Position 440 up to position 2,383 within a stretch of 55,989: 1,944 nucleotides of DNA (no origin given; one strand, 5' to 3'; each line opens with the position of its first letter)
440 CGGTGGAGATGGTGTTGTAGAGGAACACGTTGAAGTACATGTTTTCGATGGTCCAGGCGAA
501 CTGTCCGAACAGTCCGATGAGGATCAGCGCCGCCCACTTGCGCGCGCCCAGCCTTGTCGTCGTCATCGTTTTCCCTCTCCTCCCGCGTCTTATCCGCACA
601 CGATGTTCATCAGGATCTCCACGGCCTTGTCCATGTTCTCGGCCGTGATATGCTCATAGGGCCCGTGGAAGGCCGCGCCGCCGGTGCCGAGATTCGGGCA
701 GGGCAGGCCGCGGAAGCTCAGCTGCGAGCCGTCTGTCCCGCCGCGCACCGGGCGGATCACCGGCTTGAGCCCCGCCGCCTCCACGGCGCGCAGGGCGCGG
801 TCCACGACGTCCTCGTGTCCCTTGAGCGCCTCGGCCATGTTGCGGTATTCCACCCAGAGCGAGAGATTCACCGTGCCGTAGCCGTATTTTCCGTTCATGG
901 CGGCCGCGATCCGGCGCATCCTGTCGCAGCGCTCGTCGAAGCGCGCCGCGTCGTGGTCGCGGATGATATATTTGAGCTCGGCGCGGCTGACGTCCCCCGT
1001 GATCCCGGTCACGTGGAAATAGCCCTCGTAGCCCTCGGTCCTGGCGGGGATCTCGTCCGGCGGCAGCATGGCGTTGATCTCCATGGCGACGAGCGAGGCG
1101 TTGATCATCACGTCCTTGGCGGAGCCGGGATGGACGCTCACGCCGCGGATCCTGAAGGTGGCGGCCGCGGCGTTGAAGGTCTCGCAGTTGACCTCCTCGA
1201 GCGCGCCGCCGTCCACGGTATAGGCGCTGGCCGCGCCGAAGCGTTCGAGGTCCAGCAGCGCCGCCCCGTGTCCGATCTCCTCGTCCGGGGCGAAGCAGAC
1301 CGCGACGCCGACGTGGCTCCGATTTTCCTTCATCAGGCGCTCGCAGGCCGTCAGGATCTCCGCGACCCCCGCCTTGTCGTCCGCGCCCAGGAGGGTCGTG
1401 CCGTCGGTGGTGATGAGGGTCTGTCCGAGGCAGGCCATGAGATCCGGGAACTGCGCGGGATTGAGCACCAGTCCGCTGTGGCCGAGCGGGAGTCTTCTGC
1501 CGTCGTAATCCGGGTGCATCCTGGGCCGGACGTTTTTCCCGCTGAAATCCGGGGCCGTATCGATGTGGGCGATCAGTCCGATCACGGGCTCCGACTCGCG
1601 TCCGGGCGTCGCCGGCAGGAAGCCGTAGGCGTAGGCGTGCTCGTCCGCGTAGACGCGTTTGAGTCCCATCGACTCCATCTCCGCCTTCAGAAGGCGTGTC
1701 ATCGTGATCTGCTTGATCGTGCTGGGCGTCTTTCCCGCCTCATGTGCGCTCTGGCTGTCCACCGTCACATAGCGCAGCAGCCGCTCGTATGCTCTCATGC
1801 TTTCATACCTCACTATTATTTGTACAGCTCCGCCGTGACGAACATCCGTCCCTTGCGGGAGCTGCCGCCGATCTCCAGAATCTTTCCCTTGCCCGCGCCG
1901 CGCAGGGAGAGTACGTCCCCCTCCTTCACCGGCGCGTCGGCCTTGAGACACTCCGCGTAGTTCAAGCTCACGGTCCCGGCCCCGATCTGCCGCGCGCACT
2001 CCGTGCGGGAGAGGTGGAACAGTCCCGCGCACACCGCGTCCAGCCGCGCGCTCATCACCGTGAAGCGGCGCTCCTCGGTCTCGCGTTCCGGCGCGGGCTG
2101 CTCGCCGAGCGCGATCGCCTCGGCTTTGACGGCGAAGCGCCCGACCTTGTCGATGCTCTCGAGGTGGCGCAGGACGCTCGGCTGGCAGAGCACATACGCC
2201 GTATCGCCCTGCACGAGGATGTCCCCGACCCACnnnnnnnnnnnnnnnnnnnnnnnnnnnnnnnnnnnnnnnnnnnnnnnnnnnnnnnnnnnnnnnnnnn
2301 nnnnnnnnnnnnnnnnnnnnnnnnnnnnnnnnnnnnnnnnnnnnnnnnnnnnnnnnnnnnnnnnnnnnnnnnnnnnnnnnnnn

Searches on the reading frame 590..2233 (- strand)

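Call 84: search_protein_families(library=pfam, proteins=[window:590-2233:-], max_evalue=0.00001)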
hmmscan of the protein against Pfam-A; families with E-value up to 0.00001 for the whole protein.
window:590-2233:- (547 aa): 3 families
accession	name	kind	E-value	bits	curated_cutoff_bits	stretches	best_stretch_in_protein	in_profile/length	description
PF01546.33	Peptidase_M20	-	7.5e-13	49.3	24.6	1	284-545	34-204/206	Peptidase family M20/M25/M40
PF07687.19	M20_dimer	-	5.4e-09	36.4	21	1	351-448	2-104/107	Peptidase dimerisation domain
PF05343.19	Peptidase_M42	-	2.6e-06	27.1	23.2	0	284-348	133-196/292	M42 glutamyl aminopeptidase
